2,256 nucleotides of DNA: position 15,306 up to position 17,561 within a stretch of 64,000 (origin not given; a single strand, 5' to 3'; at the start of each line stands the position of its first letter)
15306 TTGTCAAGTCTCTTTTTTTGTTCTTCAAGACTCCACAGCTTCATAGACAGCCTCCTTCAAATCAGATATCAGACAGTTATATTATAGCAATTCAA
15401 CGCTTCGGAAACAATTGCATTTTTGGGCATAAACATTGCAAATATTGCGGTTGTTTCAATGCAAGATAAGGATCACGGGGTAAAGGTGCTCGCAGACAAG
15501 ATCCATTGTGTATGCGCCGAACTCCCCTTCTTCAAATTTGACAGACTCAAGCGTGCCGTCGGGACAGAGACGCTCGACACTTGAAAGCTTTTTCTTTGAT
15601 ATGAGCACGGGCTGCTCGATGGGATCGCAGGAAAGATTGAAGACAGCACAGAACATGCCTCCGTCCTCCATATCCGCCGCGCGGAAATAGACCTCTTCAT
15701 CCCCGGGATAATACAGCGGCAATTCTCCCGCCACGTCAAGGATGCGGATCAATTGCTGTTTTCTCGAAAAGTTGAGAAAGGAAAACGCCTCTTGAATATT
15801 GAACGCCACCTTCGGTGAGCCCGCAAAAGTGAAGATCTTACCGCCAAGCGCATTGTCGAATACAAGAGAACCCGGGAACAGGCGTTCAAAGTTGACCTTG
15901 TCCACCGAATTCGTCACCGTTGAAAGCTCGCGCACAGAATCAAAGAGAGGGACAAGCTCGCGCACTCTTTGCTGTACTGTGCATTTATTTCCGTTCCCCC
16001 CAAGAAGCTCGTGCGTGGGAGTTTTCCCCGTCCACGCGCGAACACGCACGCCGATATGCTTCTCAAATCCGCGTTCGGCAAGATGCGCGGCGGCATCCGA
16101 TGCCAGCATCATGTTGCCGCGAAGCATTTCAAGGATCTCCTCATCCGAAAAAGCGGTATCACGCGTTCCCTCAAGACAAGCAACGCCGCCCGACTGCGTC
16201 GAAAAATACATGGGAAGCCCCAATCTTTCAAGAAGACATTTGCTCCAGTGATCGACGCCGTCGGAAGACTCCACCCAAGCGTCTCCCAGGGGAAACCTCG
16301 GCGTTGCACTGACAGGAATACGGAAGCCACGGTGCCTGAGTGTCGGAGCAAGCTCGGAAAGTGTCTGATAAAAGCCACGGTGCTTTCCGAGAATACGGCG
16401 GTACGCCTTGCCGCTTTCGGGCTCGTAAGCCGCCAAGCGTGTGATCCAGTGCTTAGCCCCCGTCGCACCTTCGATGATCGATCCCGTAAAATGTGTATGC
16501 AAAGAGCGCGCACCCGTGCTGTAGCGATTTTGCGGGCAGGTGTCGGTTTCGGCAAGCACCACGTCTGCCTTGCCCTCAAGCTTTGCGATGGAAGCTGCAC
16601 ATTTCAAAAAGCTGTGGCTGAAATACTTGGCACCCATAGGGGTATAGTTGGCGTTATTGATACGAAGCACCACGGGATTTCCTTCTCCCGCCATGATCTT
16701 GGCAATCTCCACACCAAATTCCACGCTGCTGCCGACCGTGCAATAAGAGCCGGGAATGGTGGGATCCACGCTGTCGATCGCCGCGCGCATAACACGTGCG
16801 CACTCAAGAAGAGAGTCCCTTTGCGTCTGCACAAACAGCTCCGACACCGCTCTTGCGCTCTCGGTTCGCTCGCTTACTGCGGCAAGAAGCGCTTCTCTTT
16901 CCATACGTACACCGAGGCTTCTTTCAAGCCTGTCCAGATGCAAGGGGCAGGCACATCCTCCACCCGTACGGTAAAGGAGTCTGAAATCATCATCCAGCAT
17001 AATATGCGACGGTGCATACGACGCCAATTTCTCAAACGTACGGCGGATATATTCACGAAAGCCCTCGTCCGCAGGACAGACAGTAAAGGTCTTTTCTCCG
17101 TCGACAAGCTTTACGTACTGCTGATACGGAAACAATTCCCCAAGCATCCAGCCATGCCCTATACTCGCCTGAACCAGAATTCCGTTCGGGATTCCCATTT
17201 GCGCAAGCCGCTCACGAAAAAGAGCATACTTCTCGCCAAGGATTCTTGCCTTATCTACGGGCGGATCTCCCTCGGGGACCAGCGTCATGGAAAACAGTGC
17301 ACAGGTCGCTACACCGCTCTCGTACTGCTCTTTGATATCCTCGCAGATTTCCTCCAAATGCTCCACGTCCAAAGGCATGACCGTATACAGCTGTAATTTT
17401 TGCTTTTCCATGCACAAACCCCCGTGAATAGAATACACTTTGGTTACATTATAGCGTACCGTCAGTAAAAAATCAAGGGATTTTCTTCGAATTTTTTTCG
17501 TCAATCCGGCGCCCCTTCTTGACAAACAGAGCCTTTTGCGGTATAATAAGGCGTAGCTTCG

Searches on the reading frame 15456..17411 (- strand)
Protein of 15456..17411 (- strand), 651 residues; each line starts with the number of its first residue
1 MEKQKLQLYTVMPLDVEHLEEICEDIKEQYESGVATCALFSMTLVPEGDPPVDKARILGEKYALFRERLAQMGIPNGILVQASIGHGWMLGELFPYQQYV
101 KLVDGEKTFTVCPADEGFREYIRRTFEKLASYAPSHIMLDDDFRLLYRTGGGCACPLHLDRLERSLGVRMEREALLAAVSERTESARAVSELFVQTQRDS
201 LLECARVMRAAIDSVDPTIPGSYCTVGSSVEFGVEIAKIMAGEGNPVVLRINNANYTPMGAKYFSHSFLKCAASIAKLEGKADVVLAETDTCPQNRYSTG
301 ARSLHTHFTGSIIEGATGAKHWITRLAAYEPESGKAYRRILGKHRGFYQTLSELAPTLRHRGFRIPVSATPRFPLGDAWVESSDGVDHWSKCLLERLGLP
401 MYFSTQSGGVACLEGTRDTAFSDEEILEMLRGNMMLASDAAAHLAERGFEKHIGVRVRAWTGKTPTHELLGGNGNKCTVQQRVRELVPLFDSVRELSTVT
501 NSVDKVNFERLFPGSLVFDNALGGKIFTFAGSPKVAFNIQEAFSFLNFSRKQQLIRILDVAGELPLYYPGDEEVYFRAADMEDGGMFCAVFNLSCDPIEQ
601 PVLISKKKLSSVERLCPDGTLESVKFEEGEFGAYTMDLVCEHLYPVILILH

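Call 9: search_protein_families(library=pfam, proteins=[window:15459-17411:-], max_evalue=0.01)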
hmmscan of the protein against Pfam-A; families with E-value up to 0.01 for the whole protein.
window:15459-17411:- (651 aa): 0 families

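Call 10: search_protein_families(library=ncbifam, proteins=[window:15459-17411:-], max_evalue=0.01)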
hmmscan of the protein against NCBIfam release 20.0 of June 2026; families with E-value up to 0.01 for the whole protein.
window:15459-17411:- (651 aa): 0 families

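Call 11: find_encoding_contigs(protein=window:15456-17411:-, flank=10000, max_places=10)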
Protein window:15456-17411:- (651 aa): 2 contigs read that carry it; 1 place shown.
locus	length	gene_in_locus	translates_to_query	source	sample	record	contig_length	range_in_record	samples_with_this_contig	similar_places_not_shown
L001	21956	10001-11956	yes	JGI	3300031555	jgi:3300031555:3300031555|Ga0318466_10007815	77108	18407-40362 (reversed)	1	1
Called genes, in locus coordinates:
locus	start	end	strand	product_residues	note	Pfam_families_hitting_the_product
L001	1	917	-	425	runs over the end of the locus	PF00275:EPSP_synthase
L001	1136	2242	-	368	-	PF12725:DUF3810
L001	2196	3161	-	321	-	PF00849:PseudoU_synth_2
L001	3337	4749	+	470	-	PF13855:LRR_8 (faint), PF23952:LRR_EndoS (faint), PF13306:LRR_5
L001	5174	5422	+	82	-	-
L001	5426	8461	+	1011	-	PF02368:Big_2, PF26918:Ig_Eae (weak), PF14200:RicinB_lectin_2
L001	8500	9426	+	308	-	-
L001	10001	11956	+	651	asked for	-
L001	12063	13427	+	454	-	-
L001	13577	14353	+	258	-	PF00696:AA_kinase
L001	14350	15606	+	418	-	PF00171:Aldedh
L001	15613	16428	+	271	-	PF03446:NAD_binding_2 (faint), PF03807:F420_oxidored, PF14748:P5CR_dimer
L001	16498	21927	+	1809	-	PF19789:DUF6273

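Call 13: find_related_loci(query=window:15459-17411:-, collection=genome_contigs, flank=10000)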
Query window:15459-17411:- (651 aa) in genome_contigs; peptide patterns used: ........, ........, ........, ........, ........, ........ (x = any residue, [..] = any of these).
56 stretches matched a pattern; 24 encode a relative of the query (tblastn E <= 1e-3); 24 distinct loci.
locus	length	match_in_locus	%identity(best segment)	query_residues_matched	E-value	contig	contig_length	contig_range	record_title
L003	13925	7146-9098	67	1-651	0e+0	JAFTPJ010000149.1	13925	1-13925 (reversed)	MAG: Clostridia bacterium isolate RGIG4028 Roe_deer_Cecum-5__c532282, whole genome shotgun sequence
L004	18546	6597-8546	68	1-650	0e+0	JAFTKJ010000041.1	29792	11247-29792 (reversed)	MAG: Clostridia bacterium isolate RGIG3898 Roe_deer_Cecum-2__c130677, whole genome shotgun sequence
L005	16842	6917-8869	69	1-651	0e+0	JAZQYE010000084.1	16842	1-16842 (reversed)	MAG: Eubacteriales bacterium isolate T1900045161_TC20190155.MAGScoT_cleanbin_000021 SGB_5061_k141_1352918, whole genome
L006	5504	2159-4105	54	3-651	0e+0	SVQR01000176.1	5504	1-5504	MAG: Oscillospiraceae bacterium isolate SIG622 NODE_62318_length_5504_cov_1.085178, whole genome shotgun sequence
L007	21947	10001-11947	54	3-651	0e+0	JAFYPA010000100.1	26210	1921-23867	MAG: Clostridia bacterium isolate RGIG7291 Water_buffalos_Cecum-4__c675475, whole genome shotgun sequence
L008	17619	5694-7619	53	3-650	0e+0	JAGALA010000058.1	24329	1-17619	MAG: Clostridia bacterium isolate RGIG8539 Water_deer_Cecum-2__c540551, whole genome shotgun sequence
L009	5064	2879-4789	49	9-648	0e+0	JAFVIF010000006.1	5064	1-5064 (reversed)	MAG: Clostridia bacterium isolate RGIG5194 Sheep_Cecum-1__c45848, whole genome shotgun sequence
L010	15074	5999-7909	49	9-648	0e+0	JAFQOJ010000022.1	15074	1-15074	MAG: Clostridia bacterium isolate RGIG2003 Goat_Colon-1__c315671, whole genome shotgun sequence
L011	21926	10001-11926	48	6-650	0e+0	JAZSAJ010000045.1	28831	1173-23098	MAG: Acutalibacteraceae bacterium isolate T1900044938_TS20190404.MAGScoT_cleanbin_000004 SGB_3449_k141_2228488, whole ge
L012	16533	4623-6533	47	9-648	0e+0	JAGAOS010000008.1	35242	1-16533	MAG: Clostridia bacterium isolate RGIG8635 Water_deer_Cecum.Co__c142142, whole genome shotgun sequence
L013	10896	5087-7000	46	9-648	0e+0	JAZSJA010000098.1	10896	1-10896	MAG: Acutalibacteraceae bacterium isolate T1900044567_TS20190033.MAGScoT_cleanbin_000031 SGB_414_k141_1405623, whole gen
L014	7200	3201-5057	47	9-628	0e+0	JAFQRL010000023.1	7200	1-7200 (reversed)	MAG: Clostridia bacterium isolate RGIG2083 Goat_Colon-2__c427648, whole genome shotgun sequence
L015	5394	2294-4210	45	9-650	0e+0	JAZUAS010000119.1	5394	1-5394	MAG: Eubacteriales bacterium isolate T1900045319_YK20190008.MAGScoT_cleanbin_000024 SGB_6338_k141_1031957, whole genome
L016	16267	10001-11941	47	9-650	4e-180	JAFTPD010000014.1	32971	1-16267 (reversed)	MAG: Clostridia bacterium isolate RGIG4022 Roe_deer_Cecum-5__c6177, whole genome shotgun sequence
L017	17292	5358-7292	46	9-650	9e-175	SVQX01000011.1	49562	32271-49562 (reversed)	MAG: Oscillospiraceae bacterium isolate SIG628 NODE_3983_length_49562_cov_2.082290, whole genome shotgun sequence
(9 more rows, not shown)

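Call 20: find_related_loci(query=window:15459-17411:-, collection=metagenome_contigs, flank=10000)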
Query window:15459-17411:- (651 aa) in metagenome_contigs; peptide patterns used: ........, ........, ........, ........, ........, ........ (x = any residue, [..] = any of these).
45 stretches matched a pattern; 4 encode a relative of the query (tblastn E <= 1e-3); 4 distinct loci.
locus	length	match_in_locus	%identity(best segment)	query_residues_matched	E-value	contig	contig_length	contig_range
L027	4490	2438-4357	55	4-650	0e+0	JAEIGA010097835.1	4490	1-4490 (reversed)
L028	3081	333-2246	48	9-648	0e+0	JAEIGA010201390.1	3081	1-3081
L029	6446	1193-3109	46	9-650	0e+0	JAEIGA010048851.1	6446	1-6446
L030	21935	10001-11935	44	6-648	0e+0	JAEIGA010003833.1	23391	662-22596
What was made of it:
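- Tried and rejected: The metagenome scan gave 4 distant loci (call 20).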

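Call 21: find_homologous_proteins(query=window:15459-17411:-, max_evalue=1e-100)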
Query window:15459-17411:- (651 aa): 1337 proteins with E <= 1e-100 among 8000 candidates; the best 120 are listed.
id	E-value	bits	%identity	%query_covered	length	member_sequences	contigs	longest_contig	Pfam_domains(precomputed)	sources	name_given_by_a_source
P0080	0.0e+0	1057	69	100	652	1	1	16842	-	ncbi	-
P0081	0.0e+0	1049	67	100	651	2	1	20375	-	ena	-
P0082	0.0e+0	1039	68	100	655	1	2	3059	-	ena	-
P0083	0.0e+0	1038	67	100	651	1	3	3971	-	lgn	-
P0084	0.0e+0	1036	67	100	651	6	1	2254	-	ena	-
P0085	0.0e+0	1030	67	100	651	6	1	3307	-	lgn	-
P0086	1.3e-295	1000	66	100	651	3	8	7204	-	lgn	-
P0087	3.8e-294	995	66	100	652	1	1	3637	-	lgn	-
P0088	4.3e-292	988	64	100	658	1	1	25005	-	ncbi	-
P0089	8.5e-290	981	66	100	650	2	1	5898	-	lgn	-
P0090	8.6e-262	888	59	99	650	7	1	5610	-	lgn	-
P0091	5.7e-261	886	59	99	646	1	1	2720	-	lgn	-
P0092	5.2e-257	873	58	99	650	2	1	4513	-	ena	-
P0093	9.0e-254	862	58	100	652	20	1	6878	-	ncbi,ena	-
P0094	6.1e-253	859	59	100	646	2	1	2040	-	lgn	-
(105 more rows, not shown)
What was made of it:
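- On Integration hotspot / replaceable slot between conserved genes: Nothing else exceeds 69% protein identity (calls 20, 21).
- Tried and rejected: The protein search with the rnpB-adjacent gene gave nothing closer (call 21).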

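Call 22: find_encoding_contigs(protein=P0081, flank=10000, max_places=3)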
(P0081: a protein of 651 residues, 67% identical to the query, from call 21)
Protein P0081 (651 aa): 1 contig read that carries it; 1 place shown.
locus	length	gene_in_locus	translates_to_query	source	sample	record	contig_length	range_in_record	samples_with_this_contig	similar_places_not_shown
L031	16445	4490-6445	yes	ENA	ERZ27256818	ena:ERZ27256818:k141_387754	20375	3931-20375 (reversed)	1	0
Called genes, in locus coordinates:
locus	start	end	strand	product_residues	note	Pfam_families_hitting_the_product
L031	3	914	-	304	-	?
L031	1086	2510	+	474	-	PF13855:LRR_8 (faint), PF13306:LRR_5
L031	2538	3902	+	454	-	PF01554:MatE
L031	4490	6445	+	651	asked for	-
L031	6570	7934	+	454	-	-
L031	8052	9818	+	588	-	PF02838:Glyco_hydro_20b, PF00728:Glyco_hydro_20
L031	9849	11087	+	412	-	PF07690:MFS_1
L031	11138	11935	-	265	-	PF09818:ABC_ATPase (faint), PF00005:ABC_tran, PF02463:SMC_N (faint), PF13304:AAA_21 (faint)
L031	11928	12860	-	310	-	PF02653:BPD_transp_2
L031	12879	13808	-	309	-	PF04392:ABC_sub_bind, PF13407:Peripla_BP_4 (faint)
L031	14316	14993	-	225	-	PF09515:Thia_YuaJ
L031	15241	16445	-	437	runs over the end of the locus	-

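Call 23: find_encoding_contigs(protein=P0088, flank=10000, max_places=3)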
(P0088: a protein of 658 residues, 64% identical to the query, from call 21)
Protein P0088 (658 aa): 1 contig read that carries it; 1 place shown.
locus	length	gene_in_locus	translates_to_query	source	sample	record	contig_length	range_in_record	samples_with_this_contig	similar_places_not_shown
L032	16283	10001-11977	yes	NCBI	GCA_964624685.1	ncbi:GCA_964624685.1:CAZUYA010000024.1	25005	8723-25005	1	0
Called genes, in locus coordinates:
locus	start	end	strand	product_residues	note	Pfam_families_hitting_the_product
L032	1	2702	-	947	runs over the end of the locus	PF00092:VWA (weak), PF13519:VWA_2, PF13768:VWA_3 (weak), PF00092:VWA, PF13519:VWA_2, PF13768:VWA_3 (weak)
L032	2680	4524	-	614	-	PF07584:BatA, PF13519:VWA_2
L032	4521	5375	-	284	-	PF01882:DUF58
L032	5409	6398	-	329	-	PF00493:MCM (weak), PF20030:bpMoxR, PF00004:AAA, PF07726:AAA_3, PF07728:AAA_5, PF17863:AAA_lid_2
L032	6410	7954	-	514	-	-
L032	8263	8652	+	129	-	PF01475:FUR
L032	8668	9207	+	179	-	PF00210:Ferritin, PF02915:Rubrerythrin, PF21349:RUBY_RBDX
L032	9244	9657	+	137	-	PF12464:Mac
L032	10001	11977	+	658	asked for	-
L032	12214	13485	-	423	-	PF00890:FAD_binding_2 (faint), PF01266:DAO, PF07992:Pyr_redox_2 (weak), PF12831:FAD_oxidored, PF13450:NAD_binding_8, PF12831:FAD_oxidored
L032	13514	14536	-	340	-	PF01381:HTH_3, PF12844:HTH_19, PF13560:HTH_31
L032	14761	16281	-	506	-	?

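Call 24: find_encoding_contigs(protein=P0086, flank=10000, max_places=3)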
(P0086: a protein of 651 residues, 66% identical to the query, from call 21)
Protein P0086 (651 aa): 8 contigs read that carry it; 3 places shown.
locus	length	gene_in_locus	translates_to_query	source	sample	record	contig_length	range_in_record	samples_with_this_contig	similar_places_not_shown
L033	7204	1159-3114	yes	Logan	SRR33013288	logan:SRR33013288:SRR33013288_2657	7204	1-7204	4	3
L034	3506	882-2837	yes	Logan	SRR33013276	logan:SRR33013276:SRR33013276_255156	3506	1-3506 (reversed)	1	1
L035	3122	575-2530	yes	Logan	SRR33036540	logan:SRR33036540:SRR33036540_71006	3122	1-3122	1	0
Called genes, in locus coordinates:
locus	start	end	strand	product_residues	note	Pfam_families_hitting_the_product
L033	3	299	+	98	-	?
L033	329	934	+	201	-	PF12464:Mac, PF00132:Hexapep, PF14602:Hexapep_2 (weak)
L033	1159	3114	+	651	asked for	-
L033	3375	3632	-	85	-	PF01381:HTH_3 (weak)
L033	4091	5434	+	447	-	PF13641:Glyco_tranf_2_3, PF13632:Glyco_trans_2_3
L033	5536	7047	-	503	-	PF00295:Glyco_hydro_28, PF13229:Beta_helix (weak)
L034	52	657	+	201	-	PF12464:Mac, PF00132:Hexapep, PF14602:Hexapep_2 (weak)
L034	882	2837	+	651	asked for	-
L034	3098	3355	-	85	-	PF01381:HTH_3 (weak)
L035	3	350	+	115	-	?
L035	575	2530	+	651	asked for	-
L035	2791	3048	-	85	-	PF01381:HTH_3 (weak)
